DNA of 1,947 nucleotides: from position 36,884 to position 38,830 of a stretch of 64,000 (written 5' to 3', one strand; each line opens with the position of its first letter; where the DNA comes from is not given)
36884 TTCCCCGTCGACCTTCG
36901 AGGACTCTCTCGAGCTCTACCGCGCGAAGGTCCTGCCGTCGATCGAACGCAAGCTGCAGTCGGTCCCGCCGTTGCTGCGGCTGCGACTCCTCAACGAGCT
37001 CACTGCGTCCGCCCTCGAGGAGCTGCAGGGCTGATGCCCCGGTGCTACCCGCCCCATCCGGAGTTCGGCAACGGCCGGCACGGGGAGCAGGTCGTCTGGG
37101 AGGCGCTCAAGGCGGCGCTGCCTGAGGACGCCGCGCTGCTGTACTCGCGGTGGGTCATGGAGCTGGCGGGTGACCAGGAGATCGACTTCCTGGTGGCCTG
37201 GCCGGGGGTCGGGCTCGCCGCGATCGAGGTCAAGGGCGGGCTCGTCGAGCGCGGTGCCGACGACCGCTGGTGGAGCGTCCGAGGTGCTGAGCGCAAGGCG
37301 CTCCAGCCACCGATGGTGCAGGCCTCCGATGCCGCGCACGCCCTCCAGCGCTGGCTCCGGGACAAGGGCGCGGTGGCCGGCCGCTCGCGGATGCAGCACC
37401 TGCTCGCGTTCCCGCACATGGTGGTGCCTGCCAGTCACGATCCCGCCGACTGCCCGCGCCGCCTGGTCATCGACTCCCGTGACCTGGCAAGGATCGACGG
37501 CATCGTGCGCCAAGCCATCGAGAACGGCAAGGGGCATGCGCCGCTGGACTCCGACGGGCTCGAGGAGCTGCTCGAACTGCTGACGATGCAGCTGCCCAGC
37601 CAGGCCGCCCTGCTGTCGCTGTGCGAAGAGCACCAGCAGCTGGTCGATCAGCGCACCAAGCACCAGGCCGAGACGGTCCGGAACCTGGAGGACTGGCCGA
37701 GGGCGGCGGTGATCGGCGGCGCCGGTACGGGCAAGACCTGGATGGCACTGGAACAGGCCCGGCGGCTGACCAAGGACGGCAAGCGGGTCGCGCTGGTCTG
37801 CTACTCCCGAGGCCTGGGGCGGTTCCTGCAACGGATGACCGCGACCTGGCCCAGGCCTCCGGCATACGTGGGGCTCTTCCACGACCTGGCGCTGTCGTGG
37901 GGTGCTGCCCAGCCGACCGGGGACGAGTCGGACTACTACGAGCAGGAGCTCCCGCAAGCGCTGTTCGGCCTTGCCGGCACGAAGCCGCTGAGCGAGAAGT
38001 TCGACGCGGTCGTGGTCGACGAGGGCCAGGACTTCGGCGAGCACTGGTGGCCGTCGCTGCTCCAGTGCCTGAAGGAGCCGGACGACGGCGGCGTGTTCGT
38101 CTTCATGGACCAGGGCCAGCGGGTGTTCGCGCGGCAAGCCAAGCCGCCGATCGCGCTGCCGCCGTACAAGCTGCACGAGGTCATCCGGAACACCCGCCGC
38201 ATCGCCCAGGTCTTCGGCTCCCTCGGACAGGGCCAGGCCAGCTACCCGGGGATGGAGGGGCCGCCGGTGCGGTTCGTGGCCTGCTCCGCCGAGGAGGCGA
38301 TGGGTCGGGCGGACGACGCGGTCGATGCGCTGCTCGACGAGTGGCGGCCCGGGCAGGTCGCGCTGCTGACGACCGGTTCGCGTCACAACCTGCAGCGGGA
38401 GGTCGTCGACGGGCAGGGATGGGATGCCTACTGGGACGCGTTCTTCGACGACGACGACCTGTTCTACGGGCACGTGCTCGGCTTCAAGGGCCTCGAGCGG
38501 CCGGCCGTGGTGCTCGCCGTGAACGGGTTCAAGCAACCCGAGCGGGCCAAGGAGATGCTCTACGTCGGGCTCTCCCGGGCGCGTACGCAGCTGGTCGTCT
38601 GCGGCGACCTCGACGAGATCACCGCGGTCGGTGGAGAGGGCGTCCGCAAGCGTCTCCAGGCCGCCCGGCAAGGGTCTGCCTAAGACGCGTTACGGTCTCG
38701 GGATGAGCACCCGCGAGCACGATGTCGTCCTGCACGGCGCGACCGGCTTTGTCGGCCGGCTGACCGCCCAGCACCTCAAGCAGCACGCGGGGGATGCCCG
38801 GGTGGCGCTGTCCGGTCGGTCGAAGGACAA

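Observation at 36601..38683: XRE regulator + NERD-nuclease/SF1-helicase fusion directly after recC-recB-recD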

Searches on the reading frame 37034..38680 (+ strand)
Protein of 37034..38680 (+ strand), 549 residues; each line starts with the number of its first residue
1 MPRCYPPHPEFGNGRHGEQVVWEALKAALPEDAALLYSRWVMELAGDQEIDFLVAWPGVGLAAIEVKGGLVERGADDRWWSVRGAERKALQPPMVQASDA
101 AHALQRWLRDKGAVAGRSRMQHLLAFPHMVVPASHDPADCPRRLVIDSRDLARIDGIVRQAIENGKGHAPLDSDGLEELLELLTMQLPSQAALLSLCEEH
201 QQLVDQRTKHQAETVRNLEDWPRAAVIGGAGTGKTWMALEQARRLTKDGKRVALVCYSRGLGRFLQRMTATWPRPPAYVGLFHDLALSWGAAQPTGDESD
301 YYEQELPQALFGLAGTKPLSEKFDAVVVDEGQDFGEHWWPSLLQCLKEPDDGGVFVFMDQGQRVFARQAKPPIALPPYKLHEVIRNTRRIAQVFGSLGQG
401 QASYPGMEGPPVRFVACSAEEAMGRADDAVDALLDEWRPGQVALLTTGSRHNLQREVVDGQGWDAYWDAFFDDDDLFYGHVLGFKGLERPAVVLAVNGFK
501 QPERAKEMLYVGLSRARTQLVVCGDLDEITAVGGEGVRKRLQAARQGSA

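Call 6: search_protein_families(library=pfam, proteins=[window:37034-38680:+], max_evalue=0.01)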
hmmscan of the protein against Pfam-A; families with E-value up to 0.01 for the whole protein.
window:37034-38680:+ (549 aa): 8 families
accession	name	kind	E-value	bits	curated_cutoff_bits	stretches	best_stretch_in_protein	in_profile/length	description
PF08378.17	NERD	-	1.5e-08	35.5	22.1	1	14-112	2-96/111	Nuclease-related domain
PF13538.12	UvrD_C_2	-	4.1e-07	30.2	27.4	1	484-522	10-51/52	UvrD-like helicase C-terminal domain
PF13604.12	AAA_30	-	2.8e-05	24.4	27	1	209-361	4-126/191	AAA domain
PF13245.12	AAA_19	-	3.7e-05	24.3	25.1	1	213-362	3-128/134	AAA domain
PF02562.22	PhoH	-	8.9e-05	22.5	27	1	204-251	2-49/205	PhoH-like protein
PF13401.12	AAA_22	-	0.00021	22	27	0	225-347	9-109/130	AAA domain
PF01695.23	IstB_IS21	-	0.0056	16.7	24.1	1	186-255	57-126/238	IstB-like ATP binding protein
PF04851.21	ResIII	-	0.0086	16.4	22.5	0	209-257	6-61/164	Type III restriction enzyme, res subunit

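Call 7: search_protein_families(library=padloc, proteins=[window:37034-38680:+], max_evalue=0.1)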
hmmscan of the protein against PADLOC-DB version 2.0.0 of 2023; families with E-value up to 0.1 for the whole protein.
window:37034-38680:+ (549 aa): 25 families
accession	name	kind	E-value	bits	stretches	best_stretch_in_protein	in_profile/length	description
PDLC03813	RTasNERD-Hel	-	6.7e-32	109.3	2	4-267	4-270/519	DRT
PDLC01087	C3a187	-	3.9e-18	63.6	2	17-368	18-363/559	NERD+UvrD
PDLC02350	AbiO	-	5.2e-07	26.8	1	208-256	180-227/468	AbiO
PDLC02372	Nhi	-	4e-05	20.4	1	210-255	186-232/470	-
PDLC04173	GajB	-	0.0001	19.4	1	479-529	421-467/471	-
PDLC00135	GajB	-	0.00037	17.5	0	215-256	14-55/603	UrvD helicase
PDLC00104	GajB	-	0.00043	17.1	1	222-247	16-41/574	UrvD helicase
PDLC00136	GajB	-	0.00044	17.3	1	472-523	483-546/570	UrvD helicase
PDLC02033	Cas3fv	-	0.00061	15.9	1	197-256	376-433/951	-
PDLC00120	GajB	-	0.00084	16.6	1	494-542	401-449/458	UrvD helicase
PDLC00148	GajB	-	0.0019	15.3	0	225-259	5-37/369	UrvD helicase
PDLC01734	typeIV_RecD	-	0.0063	12.8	0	206-236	339-369/763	RecD_0_IVD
PDLC05065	PDC-S68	-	0.0099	11.6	0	152-236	557-635/1221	-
PDLC00127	GajB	-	0.016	11.7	0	500-527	542-569/594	UrvD helicase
PDLC00113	GajB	-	0.018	11.6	0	319-368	172-222/579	UrvD helicase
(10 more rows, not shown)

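Call 8: search_protein_families(library=ncbifam, proteins=[window:37034-38680:+], max_evalue=0.01)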
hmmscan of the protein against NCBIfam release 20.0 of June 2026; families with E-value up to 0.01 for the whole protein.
window:37034-38680:+ (549 aa): 3 families
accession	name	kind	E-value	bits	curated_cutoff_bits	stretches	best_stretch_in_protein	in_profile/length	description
TIGR01448.2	helicase_RecD2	equivalog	0.0018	16.5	500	0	485-530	649-694/713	SF1B family DNA helicase RecD2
NF038214.1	IS21_help_AAA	equivalog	0.0023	17.7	200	1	186-255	55-124/232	IS21-like element helper ATPase IstB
NF053713.1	helicas_STM2767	equivalog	0.0025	16.3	550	0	319-368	314-359/665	STM2767 family DEAD/DEAH box helicase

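Call 9: find_homologous_proteins(query=window:37034-38680:+)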
Query window:37034-38680:+ (549 aa): 2575 proteins with E <= 0.001 among 8000 candidates; the best 120 are listed.
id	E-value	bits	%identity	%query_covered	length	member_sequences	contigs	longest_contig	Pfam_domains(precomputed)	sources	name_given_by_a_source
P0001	0.0e+0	1269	100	100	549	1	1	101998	PF13538.13,PF08378.18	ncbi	-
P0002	0.0e+0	1042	82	99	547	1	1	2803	PF13538.13,PF08378.18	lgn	-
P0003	0.0e+0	1040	81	99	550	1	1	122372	PF13538.13,PF13401.13,PF08378.18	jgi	jgi:hypothetical protein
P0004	7.9e-292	987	79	99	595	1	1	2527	PF13538.13,PF13245.13,PF08378.18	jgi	jgi:hypothetical protein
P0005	7.6e-265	898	71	100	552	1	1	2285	PF13538.13,PF13604.13,PF13245.13,PF13401.13,PF08378.18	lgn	-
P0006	4.9e-244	829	68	99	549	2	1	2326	PF13538.13,PF13604.13,PF13245.13,PF13401.13,PF08378.18,PF02562.23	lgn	-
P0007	8.4e-243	825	67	100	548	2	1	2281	PF13538.13,PF13245.13,PF13401.13,PF08378.18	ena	-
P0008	5.8e-240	816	65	99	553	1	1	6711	PF13538.13,PF13245.13,PF13401.13,PF08378.18,PF02562.23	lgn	-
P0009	3.0e-237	807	65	100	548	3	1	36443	PF13538.13,PF13245.13,PF13401.13,PF08378.18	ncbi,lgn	-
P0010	1.4e-232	792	63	98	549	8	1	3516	PF13538.13,PF13245.13,PF13401.13,PF08378.18,PF02562.23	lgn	-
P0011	8.4e-230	782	67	93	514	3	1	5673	PF13538.13,PF13245.13,PF08378.18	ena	-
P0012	3.5e-228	777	65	99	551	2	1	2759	PF13538.13,PF13245.13,PF08378.18,PF02562.23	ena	-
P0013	4.3e-226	770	61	99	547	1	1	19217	PF13538.13,PF08378.18,PF02562.23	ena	-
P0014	4.0e-213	727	61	99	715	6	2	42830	PF13538.13,PF22551.2,PF13604.13,PF13245.13,PF08378.18,PF02562.23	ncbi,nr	ncbi:MAG: NERD domain-containing protein [Actinobacteria bacterium]|nr:NERD domain-containing protei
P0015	8.3e-213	726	60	99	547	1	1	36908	PF13538.13,PF13245.13,PF13401.13,PF08378.18,PF02562.23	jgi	jgi:hypothetical protein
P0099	2.6e-182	626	53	100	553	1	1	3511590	PF13538.13,PF13245.13,PF08378.18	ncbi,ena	-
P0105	1.0e-181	624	56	99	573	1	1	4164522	PF13538.13,PF08378.18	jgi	jgi:hypothetical protein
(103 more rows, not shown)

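Call 10: find_encoding_contigs(protein=window:37034-38680:+, flank=10000, max_places=6)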
Protein window:37034-38680:+ (549 aa): no gene with exactly this product is on record in the collection.

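Call 12: find_related_loci(query=A1, collection=genome_contigs, flank=10000)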
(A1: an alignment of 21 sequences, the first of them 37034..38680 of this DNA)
Query A1 (549 aa) in genome_contigs; peptide patterns used: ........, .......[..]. (x = any residue, [..] = any of these).
600 stretches matched a pattern (row limit reached: there are more); 128 encode a relative of the query (tblastn E <= 1e-3); the best 80 are kept; 80 distinct loci.
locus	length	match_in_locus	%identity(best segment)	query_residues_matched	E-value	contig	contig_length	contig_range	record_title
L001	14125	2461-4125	56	2-549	0e+0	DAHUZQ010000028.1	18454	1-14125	MAG TPA_asm: Actinobacteria bacterium isolate clean1968 k141_704009, whole genome shotgun sequence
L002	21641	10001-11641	51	1-541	5e-165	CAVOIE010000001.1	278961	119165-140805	MAG: uncultured Actinomycetota bacterium isolate MFD10113.bin.1.188 genome assembly, contig: contig_12371, whole genome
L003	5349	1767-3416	51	1-548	2e-164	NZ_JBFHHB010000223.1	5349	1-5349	MAG: Actinotalea sp. isolate Mix_sand07.2021.05.G.17 k141_1676873_length_5349_cov_21.8305, whole genome shotgun sequence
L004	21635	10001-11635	51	1-544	5e-158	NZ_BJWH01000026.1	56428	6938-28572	Cellulomonas terrae strain NBRC 100819 sequence26, whole genome shotgun sequence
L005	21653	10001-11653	54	1-546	4e-157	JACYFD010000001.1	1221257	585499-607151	Cellulosimicrobium terreum strain KCTC 19206 Scaffold1, whole genome shotgun sequence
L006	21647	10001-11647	52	1-544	2e-156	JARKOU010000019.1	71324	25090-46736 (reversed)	MAG: Actinomycetales bacterium isolate D148_maxbin.027 k141_87875, whole genome shotgun sequence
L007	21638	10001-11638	50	1-541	4e-154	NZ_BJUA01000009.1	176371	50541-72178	Cellulomonas persica strain NBRC 101101 sequence09, whole genome shotgun sequence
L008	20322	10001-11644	51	2-544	7e-153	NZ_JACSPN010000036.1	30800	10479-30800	Oerskovia douganii strain Sa1BUA8 NODE_36_length_30800_cov_32.956026, whole genome shotgun sequence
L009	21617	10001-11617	50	3-543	9e-153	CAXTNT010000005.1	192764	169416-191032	MAG TPA_asm: uncultured bacterium isolate public_SRR11456915_metawrap_bin.4 genome assembly, contig: public_SRR11456915_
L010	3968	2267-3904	48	3-547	7e-151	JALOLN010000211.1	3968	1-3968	MAG: Actinomycetes bacterium isolate Prado026 scaffold_43073, whole genome shotgun sequence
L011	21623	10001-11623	46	2-541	4e-146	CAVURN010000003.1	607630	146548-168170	MAG: uncultured Actinomycetota bacterium isolate MFD09730.bin.2.141 genome assembly, contig: contig_2013, whole genome s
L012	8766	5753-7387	46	3-546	2e-145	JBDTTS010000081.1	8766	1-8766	MAG: Actinomycetes bacterium isolate cluster3_bin.301 NODE_38355_length_8766_cov_4.957525, whole genome shotgun sequence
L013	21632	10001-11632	49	3-546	4e-144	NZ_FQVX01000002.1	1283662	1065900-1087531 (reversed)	Geodermatophilus nigrescens strain DSM 45408, whole genome shotgun sequence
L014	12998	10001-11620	48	3-541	3e-142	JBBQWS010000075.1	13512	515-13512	MAG: Actinomycetes bacterium isolate Co_metawrap_2071 Cmw_2071_k141_9276125_length_13512_cov_11.0000, whole genome shotg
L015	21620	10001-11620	48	3-541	2e-140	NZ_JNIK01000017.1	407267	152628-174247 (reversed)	Blastococcus sp. URHD0036 N555DRAFT_scaffold00006.6_C, whole genome shotgun sequence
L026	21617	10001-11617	42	3-534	4e-128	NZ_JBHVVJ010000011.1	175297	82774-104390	Arthrobacter sp. NPDC058192 NPDC058192_T30_G11.ctg-0011, whole genome shotgun sequence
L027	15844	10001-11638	44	1-544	7e-128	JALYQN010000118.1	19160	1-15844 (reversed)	MAG: Actinomycetota bacterium isolate MDV bin64 SD1454-56_k127_1925755, whole genome shotgun sequence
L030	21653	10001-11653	42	3-545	2e-127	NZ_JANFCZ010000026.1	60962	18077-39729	Pseudarthrobacter sulfonivorans strain RIT817 26, whole genome shotgun sequence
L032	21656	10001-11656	41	3-545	1e-126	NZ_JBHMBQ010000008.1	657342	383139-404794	Pseudarthrobacter oxydans strain JCM 2521 platanus_K_17_124_8, whole genome shotgun sequence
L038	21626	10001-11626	43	4-542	3e-125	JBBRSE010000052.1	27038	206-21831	MAG: Mycobacteriales bacterium isolate La2_metabat2.010 La2_metabat2.010_K_163446L27038_cov_67.5874, whole genome shotgu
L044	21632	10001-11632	41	3-541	9e-123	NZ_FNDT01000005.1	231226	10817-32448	Arthrobacter subterraneus strain NP_1H, whole genome shotgun sequence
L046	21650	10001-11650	42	3-544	2e-122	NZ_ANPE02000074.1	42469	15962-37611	Arthrobacter crystallopoietes BAB-32 contig74, whole genome shotgun sequence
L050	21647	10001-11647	43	1-548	1e-121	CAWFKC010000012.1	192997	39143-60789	MAG: uncultured Actinomycetota bacterium isolate MFD01721.bin.1.178 genome assembly, contig: contig_43036, whole genome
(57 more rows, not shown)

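Call 14: find_encoding_contigs(protein=P0003, flank=10000, max_places=3)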
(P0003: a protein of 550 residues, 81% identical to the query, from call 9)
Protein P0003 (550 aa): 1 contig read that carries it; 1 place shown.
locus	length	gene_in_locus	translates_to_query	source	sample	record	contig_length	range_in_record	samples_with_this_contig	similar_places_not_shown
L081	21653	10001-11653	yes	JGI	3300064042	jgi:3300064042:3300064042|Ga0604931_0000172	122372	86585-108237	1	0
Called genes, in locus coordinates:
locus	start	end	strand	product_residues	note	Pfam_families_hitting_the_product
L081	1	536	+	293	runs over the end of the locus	-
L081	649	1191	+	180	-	-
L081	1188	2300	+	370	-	PF28530:DUF8426 (faint), PF07799:DUF1643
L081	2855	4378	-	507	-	PF00150:Cellulase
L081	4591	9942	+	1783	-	PF00082:Peptidase_S8, PF02368:Big_2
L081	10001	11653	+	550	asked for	PF08378:NERD, PF13401:AAA_22 (faint), PF13538:UvrD_C_2 (weak)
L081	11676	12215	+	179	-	PF04978:MST, PF12867:DinB_2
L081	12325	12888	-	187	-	PF18143:HAD_SAK_2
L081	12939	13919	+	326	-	-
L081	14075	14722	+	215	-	-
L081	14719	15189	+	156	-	PF10708:DUF2510, PF05987:DUF898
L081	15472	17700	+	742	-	PF00271:Helicase_C, PF08482:HrpB_C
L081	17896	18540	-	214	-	PF08378:NERD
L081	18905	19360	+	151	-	PF22551:TY-Chap1, PF10722:YbjN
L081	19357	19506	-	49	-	-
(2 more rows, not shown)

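Call 15: find_encoding_contigs(protein=P0009, flank=10000, max_places=3)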
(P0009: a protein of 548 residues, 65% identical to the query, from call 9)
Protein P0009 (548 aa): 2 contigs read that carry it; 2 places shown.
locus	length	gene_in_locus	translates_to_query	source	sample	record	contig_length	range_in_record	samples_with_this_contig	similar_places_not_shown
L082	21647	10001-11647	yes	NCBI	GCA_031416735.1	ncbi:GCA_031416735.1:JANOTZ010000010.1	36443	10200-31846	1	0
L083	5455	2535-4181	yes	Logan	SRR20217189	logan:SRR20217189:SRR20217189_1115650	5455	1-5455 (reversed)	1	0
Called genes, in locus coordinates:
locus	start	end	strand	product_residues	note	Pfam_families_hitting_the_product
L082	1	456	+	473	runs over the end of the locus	PF06738:ThrE, PF12821:ThrE_2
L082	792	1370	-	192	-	-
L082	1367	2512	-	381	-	PF13520:AA_permease_2, PF00324:AA_permease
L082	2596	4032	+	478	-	PF02012:BNR (faint)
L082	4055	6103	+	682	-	PF13625:Helicase_C_3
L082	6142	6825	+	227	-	PF00440:TetR_N, PF13305:TetR_C_33 (weak)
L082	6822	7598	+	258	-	PF19583:ODP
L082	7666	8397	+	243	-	PF11716:MDMPI_N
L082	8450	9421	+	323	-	-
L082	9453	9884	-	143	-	PF02482:Ribosomal_S30AE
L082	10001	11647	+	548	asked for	PF08378:NERD, PF13245:AAA_19 (faint), PF13401:AAA_22 (weak), PF13538:UvrD_C_2 (weak)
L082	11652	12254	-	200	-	PF14681:UPRTase, PF00156:Pribosyltran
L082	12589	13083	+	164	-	PF13527:Acetyltransf_9 (weak), PF00583:Acetyltransf_1, PF13673:Acetyltransf_10, PF13508:Acetyltransf_7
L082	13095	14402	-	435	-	PF08924:Rv2525c_GlyHyd-like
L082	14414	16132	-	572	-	PF00664:ABC_membrane, PF00005:ABC_tran, PF13191:AAA_16 (weak), PF13304:AAA_21 (faint)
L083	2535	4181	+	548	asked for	PF08378:NERD, PF13245:AAA_19 (faint), PF13401:AAA_22 (weak), PF13538:UvrD_C_2 (weak)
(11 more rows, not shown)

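Call 16: find_encoding_contigs(protein=P0013, flank=10000, max_places=3)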
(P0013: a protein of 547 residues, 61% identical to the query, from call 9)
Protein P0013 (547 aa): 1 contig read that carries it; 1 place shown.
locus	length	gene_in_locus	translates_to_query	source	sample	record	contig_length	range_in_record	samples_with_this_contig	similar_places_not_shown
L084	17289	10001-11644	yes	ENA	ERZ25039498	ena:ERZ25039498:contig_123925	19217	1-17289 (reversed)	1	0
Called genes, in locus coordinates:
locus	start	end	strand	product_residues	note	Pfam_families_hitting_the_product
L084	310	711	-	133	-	-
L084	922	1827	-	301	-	PF09369:MZB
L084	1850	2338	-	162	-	-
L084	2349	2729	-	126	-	-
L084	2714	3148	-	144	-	-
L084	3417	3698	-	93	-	-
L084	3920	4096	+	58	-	-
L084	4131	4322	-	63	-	-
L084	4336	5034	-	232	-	PF27116:YjiV_N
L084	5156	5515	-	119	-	-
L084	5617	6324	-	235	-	PF00270:DEAD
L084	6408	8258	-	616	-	-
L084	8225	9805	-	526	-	-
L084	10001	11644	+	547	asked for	PF08378:NERD, PF02562:PhoH (faint), PF13538:UvrD_C_2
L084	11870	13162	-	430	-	PF13020:NOV_C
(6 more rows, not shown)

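Call 34: find_related_loci(query=window:37034-38680:+, collection=metagenome_contigs, flank=10000)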
Query window:37034-38680:+ (549 aa) in metagenome_contigs; peptide patterns used: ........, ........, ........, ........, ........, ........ (x = any residue, [..] = any of these).
87 stretches matched a pattern; 5 encode a relative of the query (tblastn E <= 1e-3); 5 distinct loci.
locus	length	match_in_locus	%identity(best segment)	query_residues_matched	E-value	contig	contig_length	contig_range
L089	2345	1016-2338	52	3-447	6e-139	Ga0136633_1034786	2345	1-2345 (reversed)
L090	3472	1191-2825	45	1-541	3e-133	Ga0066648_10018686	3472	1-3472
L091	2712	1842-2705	36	1-285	4e-44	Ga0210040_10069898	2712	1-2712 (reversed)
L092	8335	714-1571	46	53-545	1e-36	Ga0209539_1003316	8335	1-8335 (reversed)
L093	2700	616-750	40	429-468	3e-5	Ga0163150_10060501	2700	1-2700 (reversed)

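Call 36: find_encoding_contigs(protein=P0122, flank=5000, max_places=3)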
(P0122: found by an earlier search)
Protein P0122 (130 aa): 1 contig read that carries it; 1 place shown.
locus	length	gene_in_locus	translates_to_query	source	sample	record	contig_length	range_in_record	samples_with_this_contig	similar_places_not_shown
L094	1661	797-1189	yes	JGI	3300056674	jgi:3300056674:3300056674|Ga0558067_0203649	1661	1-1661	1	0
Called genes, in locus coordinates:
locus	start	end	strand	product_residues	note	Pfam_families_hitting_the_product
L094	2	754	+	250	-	?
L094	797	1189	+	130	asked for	PF13560:HTH_31, PF01381:HTH_3, PF12844:HTH_19 (weak)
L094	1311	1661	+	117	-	?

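Call 37: find_encoding_contigs(protein=P0002, flank=5000, max_places=3)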
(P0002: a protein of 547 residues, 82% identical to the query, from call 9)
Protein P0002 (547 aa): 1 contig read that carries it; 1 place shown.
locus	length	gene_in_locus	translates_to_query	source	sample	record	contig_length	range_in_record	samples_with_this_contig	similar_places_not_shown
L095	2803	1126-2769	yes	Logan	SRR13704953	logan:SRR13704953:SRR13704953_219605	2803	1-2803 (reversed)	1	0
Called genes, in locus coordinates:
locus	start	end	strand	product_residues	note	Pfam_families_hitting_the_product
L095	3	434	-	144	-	?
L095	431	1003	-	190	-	-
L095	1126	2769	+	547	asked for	PF08378:NERD, PF13538:UvrD_C_2 (weak)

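Call 38: find_encoding_contigs(protein=P0004, flank=5000, max_places=3)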
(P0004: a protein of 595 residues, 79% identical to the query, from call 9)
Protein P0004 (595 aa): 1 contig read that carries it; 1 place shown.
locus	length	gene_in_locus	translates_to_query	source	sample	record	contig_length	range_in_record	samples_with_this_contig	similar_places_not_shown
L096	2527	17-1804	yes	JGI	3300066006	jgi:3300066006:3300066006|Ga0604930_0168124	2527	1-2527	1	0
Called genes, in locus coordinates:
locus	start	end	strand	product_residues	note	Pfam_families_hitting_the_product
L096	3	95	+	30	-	?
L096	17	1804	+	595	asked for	PF08378:NERD, PF13245:AAA_19 (weak), PF13538:UvrD_C_2 (weak)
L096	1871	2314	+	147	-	PF22551:TY-Chap1, PF10722:YbjN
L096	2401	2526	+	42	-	?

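Call 43: predict_structure(alignment_id=A1)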
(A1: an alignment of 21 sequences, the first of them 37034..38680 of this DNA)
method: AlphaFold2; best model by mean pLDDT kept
length: 549 residues; sequences in the alignment: 21
mean_pLDDT: 79.6   pTM: 0.53
mean pLDDT of the five models: 79.6, 79.1, 78.3, 77.5, 72.7
residues with pLDDT >= 90: 158; 70-90: 279; 50-70: 65; < 50: 47
segments of 3 or more residues with pLDDT < 50: 186-201, 363-366, 385-410
pLDDT, mean of each block of 10 residues (from residue 1): 84 84 95 92 71 96 91 86 82 87 90 89 93 86 93 95 88 92 59 39 56 77 82 78 89 84 78 82 76 73 85 92 91 81 91 86 52 76 49 35 38 84 93 87 89 86 82 84 67 88 72 70 89 73 65
secondary structure, 60 per line:
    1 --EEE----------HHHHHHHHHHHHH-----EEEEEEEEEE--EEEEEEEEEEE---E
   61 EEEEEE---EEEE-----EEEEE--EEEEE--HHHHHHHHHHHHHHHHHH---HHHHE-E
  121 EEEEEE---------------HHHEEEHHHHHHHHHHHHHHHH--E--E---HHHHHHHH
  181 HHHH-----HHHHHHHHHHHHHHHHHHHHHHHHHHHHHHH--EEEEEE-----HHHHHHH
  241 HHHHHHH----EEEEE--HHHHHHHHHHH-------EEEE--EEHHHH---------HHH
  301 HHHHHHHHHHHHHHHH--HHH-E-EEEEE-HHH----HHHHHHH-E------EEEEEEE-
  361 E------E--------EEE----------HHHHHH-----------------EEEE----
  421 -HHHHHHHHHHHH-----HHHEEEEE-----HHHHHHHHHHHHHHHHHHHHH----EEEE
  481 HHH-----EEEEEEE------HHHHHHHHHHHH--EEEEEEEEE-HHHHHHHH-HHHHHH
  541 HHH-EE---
elements in order: E3-5 H16-28 E34-43 E46-56 E60-66 E70-73 E79-83 E86-90 H93-110 H114-117 E120-126 E145-147 H148-163 H173-184 H190-220 E223-228 H234-247 E252-256 H259-269 E277-280 H285-288 H298-316 E325-329 H338-344 E353-359 E377-379 H390-395 E413-416 H422-433 E442-446 H452-472 E477-480 E489-495 H502-513 E516-524 H526-533 H535-543

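Call 45: search_solved_structures(query=A1, max_evalue=0.01)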
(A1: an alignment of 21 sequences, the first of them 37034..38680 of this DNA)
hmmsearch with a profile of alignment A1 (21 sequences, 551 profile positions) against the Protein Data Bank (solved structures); distinct sequences matched with E-value up to 0.01: 5.
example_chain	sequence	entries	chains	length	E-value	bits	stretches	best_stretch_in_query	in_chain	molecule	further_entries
7zep_A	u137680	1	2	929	1.8e-05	27.1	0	95-265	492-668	Schlafen family member 11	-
7zel_A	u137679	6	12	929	1.8e-05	27.1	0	95-265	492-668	Schlafen family member 11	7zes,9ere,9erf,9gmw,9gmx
9erd_A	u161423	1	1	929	1.8e-05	27.1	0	95-265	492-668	Schlafen family member 11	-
7ppj_A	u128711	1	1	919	5.9e-05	25.4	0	165-241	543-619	Schlafen family member 5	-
9xzj_F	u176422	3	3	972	0.00071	21.8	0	318-371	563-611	F-box DNA helicase 1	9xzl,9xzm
